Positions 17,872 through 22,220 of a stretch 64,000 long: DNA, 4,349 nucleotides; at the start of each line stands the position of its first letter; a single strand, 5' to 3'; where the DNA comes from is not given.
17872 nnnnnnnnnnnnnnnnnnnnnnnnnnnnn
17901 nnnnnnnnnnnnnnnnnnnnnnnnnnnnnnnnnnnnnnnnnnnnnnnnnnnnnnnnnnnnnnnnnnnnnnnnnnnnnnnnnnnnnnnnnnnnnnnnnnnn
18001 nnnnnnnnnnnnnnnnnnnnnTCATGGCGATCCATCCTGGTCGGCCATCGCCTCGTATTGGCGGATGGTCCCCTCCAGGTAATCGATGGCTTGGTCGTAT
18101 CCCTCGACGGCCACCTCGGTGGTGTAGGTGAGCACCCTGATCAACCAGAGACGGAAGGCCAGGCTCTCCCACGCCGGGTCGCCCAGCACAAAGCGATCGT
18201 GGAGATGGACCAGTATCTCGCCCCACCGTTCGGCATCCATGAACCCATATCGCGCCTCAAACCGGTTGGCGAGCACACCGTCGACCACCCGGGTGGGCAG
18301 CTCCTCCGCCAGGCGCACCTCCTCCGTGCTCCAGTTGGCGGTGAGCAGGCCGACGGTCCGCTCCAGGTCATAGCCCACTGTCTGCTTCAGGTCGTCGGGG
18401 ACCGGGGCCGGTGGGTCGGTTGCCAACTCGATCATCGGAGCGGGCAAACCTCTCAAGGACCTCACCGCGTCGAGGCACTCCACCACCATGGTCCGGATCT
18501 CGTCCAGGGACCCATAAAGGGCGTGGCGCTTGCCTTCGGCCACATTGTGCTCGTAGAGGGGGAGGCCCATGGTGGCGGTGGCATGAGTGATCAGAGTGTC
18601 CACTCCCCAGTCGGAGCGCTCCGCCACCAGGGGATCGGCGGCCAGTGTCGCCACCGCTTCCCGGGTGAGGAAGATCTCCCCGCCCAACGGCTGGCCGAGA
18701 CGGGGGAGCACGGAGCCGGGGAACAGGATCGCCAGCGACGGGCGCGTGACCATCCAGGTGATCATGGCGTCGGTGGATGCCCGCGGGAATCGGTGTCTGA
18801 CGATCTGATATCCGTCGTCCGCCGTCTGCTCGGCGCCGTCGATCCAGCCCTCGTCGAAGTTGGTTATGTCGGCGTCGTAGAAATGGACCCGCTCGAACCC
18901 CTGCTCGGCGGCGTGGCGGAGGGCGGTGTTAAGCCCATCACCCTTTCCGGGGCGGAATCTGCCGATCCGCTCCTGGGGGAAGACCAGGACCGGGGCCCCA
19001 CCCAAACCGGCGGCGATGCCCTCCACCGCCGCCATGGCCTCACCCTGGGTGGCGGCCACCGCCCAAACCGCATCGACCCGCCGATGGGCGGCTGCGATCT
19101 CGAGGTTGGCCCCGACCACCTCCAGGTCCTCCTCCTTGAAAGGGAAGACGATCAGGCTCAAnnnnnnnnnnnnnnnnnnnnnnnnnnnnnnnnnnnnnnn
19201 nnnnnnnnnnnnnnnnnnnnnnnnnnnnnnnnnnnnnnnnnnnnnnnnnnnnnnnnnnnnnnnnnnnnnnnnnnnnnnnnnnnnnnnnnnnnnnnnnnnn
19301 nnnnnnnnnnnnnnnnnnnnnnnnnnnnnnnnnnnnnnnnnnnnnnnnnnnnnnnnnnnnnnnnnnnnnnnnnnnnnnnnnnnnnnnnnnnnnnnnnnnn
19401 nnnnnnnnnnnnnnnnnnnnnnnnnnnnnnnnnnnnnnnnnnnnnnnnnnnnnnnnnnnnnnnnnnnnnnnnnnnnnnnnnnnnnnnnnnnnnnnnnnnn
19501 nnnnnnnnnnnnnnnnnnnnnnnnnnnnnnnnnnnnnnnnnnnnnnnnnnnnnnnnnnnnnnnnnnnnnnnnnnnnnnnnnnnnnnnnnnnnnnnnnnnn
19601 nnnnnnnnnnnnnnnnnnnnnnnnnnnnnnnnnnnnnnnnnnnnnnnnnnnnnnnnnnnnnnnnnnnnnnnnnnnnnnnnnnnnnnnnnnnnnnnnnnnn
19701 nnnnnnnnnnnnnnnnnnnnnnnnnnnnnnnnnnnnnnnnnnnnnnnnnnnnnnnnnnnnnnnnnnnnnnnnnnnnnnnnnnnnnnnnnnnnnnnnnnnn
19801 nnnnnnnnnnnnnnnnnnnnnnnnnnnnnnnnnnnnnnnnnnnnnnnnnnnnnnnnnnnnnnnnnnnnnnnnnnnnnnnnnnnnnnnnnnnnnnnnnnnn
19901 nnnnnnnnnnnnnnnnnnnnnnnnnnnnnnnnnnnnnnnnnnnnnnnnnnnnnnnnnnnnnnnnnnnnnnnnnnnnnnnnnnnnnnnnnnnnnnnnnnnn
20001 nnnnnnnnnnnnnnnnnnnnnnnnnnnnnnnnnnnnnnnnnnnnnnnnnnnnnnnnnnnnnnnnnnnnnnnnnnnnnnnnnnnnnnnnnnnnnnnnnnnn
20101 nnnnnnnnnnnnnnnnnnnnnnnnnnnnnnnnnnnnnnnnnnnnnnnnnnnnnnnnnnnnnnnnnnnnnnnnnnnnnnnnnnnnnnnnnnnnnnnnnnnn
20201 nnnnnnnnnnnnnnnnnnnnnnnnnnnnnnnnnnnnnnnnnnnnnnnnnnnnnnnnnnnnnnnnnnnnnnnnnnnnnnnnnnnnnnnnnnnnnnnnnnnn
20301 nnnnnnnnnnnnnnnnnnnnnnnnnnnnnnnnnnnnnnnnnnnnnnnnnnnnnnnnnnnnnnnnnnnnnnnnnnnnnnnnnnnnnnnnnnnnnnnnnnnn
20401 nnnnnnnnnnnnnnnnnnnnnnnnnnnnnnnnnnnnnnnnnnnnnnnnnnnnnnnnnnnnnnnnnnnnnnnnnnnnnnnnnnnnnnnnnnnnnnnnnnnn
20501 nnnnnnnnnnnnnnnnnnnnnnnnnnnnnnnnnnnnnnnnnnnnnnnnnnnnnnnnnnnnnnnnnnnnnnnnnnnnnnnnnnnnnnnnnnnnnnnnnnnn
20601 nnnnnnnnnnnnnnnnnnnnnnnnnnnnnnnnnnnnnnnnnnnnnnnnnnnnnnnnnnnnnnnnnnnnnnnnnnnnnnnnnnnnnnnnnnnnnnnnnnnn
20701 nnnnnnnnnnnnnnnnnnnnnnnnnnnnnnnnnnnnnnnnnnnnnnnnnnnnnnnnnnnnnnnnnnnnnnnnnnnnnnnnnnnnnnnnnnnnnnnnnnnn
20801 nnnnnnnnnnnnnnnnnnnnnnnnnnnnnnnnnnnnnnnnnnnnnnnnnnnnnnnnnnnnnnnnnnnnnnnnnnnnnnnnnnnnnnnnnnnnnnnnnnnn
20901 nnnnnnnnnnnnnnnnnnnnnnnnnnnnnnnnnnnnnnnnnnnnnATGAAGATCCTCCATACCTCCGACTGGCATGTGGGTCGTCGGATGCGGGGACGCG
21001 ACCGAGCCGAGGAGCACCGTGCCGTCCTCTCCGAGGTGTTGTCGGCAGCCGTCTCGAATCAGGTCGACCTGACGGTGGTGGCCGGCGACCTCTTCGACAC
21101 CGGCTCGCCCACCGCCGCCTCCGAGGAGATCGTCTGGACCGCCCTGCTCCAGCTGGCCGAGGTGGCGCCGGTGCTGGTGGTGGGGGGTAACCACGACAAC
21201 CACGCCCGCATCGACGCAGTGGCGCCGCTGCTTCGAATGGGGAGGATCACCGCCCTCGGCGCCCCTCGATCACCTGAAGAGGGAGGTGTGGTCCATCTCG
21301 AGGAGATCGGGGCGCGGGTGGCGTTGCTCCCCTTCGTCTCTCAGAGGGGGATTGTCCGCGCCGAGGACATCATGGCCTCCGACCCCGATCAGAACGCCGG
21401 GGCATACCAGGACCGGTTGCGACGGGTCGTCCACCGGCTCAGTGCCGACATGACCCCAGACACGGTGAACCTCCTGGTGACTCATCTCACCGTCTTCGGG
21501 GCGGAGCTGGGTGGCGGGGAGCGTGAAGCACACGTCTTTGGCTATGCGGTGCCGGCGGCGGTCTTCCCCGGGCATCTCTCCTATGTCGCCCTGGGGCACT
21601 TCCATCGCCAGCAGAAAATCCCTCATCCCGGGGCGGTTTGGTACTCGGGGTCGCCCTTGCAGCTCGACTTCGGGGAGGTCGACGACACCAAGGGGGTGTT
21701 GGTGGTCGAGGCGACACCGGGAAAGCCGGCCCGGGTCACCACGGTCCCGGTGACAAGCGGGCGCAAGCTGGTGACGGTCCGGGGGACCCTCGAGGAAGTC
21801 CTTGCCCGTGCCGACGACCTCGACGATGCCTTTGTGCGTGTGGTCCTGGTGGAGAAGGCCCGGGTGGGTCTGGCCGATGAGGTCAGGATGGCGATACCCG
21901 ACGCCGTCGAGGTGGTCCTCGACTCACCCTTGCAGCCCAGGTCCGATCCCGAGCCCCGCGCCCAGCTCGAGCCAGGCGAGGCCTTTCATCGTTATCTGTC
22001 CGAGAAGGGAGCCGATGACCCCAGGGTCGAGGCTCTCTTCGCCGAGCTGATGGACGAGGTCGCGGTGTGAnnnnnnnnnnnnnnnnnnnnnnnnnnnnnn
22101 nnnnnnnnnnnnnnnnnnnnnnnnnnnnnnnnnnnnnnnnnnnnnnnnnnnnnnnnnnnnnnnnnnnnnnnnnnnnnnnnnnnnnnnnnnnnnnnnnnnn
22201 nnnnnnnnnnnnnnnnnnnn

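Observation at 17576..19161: GT78 mannosylglycerate synthase translationally coupled to a DUF606 membrane protein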

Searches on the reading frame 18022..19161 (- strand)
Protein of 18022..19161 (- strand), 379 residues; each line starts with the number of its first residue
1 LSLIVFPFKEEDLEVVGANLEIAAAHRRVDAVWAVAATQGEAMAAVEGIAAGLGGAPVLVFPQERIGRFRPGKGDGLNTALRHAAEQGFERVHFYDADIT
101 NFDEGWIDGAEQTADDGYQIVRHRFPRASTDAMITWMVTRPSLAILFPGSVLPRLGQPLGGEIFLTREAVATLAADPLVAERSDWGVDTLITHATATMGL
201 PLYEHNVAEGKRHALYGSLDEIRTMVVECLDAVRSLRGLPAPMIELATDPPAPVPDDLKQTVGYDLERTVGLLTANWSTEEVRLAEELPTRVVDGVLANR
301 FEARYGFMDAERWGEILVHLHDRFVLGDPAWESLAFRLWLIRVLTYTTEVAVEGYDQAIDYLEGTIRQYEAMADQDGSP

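Call 5: search_protein_families(library=pfam, proteins=[window:18022-19161:-], max_evalue=0.1)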
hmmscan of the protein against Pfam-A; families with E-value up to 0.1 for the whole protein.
window:18022-19161:- (379 aa): 2 families
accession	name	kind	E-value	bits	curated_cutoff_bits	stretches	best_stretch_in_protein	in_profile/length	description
PF21969.2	MGS_GT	-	1.3e-88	296.9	27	1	2-235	1-239/239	Mannosylglycerate synthase, GT domain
PF21967.1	MGS_C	-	1.6e-25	89.9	27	1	259-363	2-107/110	Mannosylglycerate synthase C-terminal domain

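Call 6: search_protein_families(library=ncbifam, proteins=[window:18022-19161:-], max_evalue=0.1)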
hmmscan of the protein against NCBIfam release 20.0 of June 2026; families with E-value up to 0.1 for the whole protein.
window:18022-19161:- (379 aa): 1 family
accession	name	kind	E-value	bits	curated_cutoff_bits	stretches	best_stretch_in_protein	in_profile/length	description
NF010496.0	PRK13915.1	equivalog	0.00013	21.2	262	1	68-173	99-210/307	glucosyl-3-phosphoglycerate synthase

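Call 7: search_solved_structures(query=window:18022-19161:-, show_alignments=1, max_evalue=0.01)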
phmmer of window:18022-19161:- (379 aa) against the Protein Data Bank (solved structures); distinct sequences matched with E-value up to 0.01: 3.
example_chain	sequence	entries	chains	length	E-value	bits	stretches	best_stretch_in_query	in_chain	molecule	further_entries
2bo4_A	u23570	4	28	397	2e-101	343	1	1-373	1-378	MANNOSYLGLYCERATE SYNTHASE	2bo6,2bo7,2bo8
2y4j_A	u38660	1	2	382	2.4e-101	342.7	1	1-372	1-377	MANNOSYLGLYCERATE SYNTHASE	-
2y4k_A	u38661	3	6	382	3.1e-101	342.4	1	1-372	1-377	MANNOSYLGLYCERATE SYNTHASE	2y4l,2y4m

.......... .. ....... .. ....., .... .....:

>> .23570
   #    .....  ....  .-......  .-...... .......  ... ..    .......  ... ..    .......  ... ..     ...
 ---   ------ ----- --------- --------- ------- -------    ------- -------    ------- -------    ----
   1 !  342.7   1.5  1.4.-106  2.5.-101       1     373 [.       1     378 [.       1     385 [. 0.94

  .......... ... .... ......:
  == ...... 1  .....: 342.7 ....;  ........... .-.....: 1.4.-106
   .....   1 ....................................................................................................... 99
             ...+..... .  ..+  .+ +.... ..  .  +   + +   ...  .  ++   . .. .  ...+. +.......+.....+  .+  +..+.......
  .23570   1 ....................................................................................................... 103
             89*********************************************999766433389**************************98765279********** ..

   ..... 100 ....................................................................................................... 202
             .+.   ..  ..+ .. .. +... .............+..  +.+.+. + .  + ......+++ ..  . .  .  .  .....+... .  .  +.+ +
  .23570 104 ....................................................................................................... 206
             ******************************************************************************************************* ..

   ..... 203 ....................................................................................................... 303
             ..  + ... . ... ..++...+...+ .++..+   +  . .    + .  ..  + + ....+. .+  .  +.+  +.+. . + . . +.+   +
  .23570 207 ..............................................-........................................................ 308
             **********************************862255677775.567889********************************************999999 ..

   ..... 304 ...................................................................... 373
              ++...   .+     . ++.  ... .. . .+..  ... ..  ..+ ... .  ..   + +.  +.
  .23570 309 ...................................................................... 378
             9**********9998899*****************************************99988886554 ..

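Call 9: find_homologous_proteins(query=window:18022-19161:-, max_evalue=0.00001)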
Query window:18022-19161:- (379 aa): 659 proteins with E <= 0.00001 among 8000 candidates; the best 120 are listed.
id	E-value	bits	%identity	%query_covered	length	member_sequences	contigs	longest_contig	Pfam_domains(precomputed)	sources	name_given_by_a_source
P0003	8.7e-232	787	91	100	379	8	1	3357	PF21967.2,PF21969.3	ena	-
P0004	5.1e-171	587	71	100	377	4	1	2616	PF21967.2,PF21969.3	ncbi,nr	ncbi:MAG: hypothetical protein L0Z49_04400 [Actinobacteria bacterium]|nr:hypothetical protein [Actin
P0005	1.7e-170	585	71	100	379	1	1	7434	PF21967.2,PF21969.3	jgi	jgi:mannosylglycerate synthase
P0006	1.0e-167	576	70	98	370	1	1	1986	PF21967.2,PF21969.3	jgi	jgi:mannosylglycerate synthase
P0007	3.0e-165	568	69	100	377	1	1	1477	PF21967.2,PF21969.3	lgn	-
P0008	5.3e-163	561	67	99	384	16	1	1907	PF21967.2,PF21969.3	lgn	-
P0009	3.1e-162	558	67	98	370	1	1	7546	PF21967.2,PF21969.3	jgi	jgi:mannosylglycerate synthase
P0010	9.7e-162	556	69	98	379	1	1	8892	PF21967.2,PF21969.3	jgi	jgi:mannosylglycerate synthase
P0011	1.2e-161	556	68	98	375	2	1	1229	PF21967.2,PF21969.3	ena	-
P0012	1.6e-161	556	70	98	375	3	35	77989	PF21967.2,PF21969.3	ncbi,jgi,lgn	ncbi:MAG: hypothetical protein DIU67_000475 [Actinomycetes bacterium]|jgi:mannosylglycerate synthase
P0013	8.7e-161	553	69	98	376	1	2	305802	PF21967.2,PF21969.3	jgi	jgi:mannosylglycerate synthase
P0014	3.9e-160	551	67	98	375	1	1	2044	PF21967.2,PF21969.3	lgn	-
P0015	5.5e-159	547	68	98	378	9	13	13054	PF21967.2,PF21969.3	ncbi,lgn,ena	-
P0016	7.5e-159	547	64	99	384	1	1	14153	PF21967.2,PF21969.3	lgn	-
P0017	1.6e-158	546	65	99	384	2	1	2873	PF21967.2,PF21969.3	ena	-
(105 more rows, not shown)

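Call 86: search_protein_representatives(protein=window:18022-19161:-)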
Query: 379 residues. Proteins with E-value up to 0.001 (for the whole library): 125; up to 1e-10: 82; up to 1e-30: 27. The best 125 are listed.
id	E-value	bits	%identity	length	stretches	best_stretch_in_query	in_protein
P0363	5.8e-129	446.9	59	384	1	1-376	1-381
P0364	1.2e-114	399.7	52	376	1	2-372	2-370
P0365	8.2e-100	350.9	64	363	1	43-293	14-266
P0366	1.8e-85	303.7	71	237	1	1-198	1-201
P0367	2.8e-84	299.8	45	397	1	2-367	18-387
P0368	3.8e-77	276.3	41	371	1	19-370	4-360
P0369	1.6e-76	274.2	42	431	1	1-361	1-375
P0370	6.6e-71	255.8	48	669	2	2-177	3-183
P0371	7.7e-68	245.7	42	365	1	1-365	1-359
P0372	3.2e-66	240.4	41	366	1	3-368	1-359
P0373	2.2e-63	231.0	49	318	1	2-247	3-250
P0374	6.6e-63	229.5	35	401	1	2-368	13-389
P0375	2.1e-59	217.9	39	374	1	3-366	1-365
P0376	4.2e-53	197.2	53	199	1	169-371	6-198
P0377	7.4e-53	196.4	60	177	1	121-275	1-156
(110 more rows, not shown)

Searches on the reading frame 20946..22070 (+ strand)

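Call 23: search_protein_families(library=pfam, proteins=[window:20946-22070:+], max_evalue=0.001)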
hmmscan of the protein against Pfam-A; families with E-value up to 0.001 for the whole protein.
window:20946-22070:+ (374 aa): 3 families
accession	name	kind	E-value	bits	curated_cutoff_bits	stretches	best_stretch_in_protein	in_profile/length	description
PF00149.33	Metallophos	-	3.5e-14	54.1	21.5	1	1-221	1-190/191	Calcineurin-like phosphoesterase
PF12850.12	Metallophos_2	-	2.6e-07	31.2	27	1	1-223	1-120/154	Calcineurin-like phosphoesterase superfamily domain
PF12320.13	SbcD_C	-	4.4e-05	24.3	24.4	1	273-354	3-93/94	Type 5 capsule protein repressor C-terminal domain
